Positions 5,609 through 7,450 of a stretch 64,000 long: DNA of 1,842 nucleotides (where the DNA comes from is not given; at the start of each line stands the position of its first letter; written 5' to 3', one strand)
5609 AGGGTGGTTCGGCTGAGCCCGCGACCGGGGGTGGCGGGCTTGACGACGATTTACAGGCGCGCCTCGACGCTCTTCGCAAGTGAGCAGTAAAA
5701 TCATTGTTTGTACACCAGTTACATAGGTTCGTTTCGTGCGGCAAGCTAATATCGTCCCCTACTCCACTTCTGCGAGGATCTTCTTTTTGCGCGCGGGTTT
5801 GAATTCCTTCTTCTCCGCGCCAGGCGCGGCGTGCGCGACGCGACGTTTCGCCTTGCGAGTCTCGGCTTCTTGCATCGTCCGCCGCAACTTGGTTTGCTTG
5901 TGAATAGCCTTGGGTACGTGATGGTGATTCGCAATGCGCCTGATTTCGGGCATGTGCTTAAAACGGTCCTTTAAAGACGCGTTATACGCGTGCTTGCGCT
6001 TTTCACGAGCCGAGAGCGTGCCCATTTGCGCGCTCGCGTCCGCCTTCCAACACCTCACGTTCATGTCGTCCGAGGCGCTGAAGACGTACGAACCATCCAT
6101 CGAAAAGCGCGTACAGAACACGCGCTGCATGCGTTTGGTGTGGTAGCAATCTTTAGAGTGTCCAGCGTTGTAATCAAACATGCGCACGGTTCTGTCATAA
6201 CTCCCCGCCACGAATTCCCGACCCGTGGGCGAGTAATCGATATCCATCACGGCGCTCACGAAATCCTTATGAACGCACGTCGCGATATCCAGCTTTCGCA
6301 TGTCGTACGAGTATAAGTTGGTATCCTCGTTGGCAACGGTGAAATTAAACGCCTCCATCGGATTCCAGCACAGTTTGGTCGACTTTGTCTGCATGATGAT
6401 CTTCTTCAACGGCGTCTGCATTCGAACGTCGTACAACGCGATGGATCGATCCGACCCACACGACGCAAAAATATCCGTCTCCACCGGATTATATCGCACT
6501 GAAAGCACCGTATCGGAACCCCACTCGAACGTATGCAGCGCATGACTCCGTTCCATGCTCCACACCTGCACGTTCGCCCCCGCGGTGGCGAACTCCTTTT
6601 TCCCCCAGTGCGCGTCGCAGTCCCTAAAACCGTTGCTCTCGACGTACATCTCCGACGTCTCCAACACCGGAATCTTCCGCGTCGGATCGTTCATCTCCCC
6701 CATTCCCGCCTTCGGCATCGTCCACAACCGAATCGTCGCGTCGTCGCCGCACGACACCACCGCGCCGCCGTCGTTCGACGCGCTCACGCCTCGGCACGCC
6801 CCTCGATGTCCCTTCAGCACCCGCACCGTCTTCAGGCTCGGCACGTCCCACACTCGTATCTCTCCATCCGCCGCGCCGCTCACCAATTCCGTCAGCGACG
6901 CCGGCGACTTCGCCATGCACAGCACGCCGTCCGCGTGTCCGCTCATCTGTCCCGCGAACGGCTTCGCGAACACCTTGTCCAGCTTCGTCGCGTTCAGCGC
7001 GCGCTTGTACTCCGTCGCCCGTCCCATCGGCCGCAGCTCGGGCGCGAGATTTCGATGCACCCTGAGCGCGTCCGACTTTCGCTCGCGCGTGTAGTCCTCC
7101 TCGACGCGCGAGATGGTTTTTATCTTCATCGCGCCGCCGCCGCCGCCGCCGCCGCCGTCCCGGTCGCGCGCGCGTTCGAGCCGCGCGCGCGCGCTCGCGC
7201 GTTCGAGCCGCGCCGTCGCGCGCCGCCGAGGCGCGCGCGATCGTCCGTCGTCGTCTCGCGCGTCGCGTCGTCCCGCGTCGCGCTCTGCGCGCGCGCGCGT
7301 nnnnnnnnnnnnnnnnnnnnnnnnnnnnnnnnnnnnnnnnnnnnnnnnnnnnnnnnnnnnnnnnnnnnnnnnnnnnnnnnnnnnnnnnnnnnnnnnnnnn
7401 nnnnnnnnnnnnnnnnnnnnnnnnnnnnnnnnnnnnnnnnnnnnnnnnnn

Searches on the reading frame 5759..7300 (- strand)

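Call 61: search_protein_families(library=pfam, proteins=[window:5759-7300:-], max_evalue=0.0001)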
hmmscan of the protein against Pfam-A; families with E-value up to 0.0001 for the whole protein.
window:5759-7300:- (513 aa): 27 families (the best 25 are shown)
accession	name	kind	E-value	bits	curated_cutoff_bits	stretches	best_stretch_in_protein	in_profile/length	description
PF25174.1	Beta-prop_THOC3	-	2.1e-39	135.6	305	3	242-340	24-123/272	THOC3 beta-propeller domain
PF25173.1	Beta-prop_WDR3_1st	-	8.3e-33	114.1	154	2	118-195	66-142/184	WDR3 first beta-propeller domain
PF00400.38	WD40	-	1.9e-30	104.4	27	2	157-193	2-38/39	WD domain, G-beta repeat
PF04158.19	Sof1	-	1.5e-27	96.1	25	1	420-508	1-87/87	Sof1-like domain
PF24814.1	WD40_Prp19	-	1.2e-26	93.8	320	3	123-198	6-81/281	Prp19 WD40 domain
PF24807.1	WD40_CDC20-Fz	-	3.2e-23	82.9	200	3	237-375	150-292/292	CDC20/Fizzy WD40 domain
PF24817.1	WD40_WDHD1_1st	-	9.5e-22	78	109.9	2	136-325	98-285/291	WDHD1 first WD40 domain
PF23414.1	Beta-prop_EML_2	-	1.2e-21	77.8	90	1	275-432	10-165/266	Echinoderm microtubule-associated protein second beta-propeller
PF25172.1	Beta-prop_WDR3_2nd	-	5.7e-21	75.4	140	2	119-195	213-288/293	WDR3 second beta-propeller domain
PF25175.1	Beta-prop_WDR5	-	3.3e-19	69.7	250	2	243-421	75-254/296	WDR5 beta-propeller domain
PF25391.1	WD40_Gbeta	-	2.4e-18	66.7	150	2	344-436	222-315/340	G protein beta WD-40 repeat protein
PF25168.1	Beta-prop_WDR36-Utp21_2nd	-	1.2e-17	64.7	84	2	277-390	171-282/335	WDR36/Utp21 second beta-propeller domain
PF24105.1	Beta-prop_CAF1B_HIR1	-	5.3e-17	62.3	80.5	1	119-198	126-204/383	CAF1B/HIR1 beta-propeller domain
PF24796.1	WDR55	-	1.3e-16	61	200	1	348-424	7-86/296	WDR55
PF24805.1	EIF3I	-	5.9e-15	55.6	200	1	227-390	57-230/324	EIF3I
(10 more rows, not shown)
